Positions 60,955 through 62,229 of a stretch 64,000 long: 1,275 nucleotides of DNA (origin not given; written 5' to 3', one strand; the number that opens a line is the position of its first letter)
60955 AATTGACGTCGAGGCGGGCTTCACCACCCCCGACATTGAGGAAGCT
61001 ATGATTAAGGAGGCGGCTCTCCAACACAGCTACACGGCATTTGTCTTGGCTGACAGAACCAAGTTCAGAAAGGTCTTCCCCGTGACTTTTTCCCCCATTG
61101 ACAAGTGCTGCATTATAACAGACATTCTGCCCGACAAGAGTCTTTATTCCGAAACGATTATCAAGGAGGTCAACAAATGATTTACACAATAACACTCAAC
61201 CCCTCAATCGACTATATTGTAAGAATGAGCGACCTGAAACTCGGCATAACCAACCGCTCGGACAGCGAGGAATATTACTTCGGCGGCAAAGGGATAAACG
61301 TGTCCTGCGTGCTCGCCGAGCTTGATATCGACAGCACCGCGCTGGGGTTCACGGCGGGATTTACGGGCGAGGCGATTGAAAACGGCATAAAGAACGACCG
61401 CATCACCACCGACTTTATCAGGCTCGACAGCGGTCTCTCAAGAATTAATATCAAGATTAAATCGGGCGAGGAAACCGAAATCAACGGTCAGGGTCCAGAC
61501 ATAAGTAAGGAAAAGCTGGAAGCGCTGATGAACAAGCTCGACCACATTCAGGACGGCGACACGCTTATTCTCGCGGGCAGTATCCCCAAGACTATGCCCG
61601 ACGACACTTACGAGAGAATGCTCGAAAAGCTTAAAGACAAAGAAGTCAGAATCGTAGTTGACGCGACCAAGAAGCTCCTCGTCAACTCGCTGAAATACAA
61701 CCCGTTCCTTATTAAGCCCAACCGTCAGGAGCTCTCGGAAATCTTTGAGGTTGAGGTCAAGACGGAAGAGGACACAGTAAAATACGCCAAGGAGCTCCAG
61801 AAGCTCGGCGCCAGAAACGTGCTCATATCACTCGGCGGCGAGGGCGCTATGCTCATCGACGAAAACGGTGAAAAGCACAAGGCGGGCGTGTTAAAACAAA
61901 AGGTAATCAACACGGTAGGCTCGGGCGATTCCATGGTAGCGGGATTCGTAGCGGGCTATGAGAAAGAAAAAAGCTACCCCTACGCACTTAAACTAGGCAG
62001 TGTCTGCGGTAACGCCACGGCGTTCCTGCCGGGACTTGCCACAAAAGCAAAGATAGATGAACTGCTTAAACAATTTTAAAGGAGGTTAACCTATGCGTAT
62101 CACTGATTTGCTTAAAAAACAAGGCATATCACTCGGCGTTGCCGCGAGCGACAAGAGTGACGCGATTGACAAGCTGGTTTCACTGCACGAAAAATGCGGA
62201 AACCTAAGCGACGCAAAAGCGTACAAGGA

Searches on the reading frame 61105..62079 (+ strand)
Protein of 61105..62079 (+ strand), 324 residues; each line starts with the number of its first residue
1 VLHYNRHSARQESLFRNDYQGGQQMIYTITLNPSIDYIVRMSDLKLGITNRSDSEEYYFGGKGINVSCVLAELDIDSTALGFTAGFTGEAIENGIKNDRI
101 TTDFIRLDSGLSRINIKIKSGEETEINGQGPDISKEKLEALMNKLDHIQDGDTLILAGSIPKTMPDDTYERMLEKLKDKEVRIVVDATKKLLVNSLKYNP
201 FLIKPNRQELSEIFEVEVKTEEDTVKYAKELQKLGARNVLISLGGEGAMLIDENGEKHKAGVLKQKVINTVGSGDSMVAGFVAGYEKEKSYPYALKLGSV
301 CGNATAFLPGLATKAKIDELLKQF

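Call 58: search_protein_families(library=pfam, proteins=[window:61105-62079:+], max_evalue=0.001)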
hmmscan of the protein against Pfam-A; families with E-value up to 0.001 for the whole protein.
window:61105-62079:+ (324 aa): 2 families
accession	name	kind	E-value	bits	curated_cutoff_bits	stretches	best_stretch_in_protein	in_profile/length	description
PF00294.29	PfkB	-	5.2e-51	174.2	25.8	1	32-312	4-296/302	pfkB family carbohydrate kinase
PF08543.17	Phos_pyr_kin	-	2.3e-08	34.2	27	1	186-296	106-222/246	Phosphomethylpyrimidine kinase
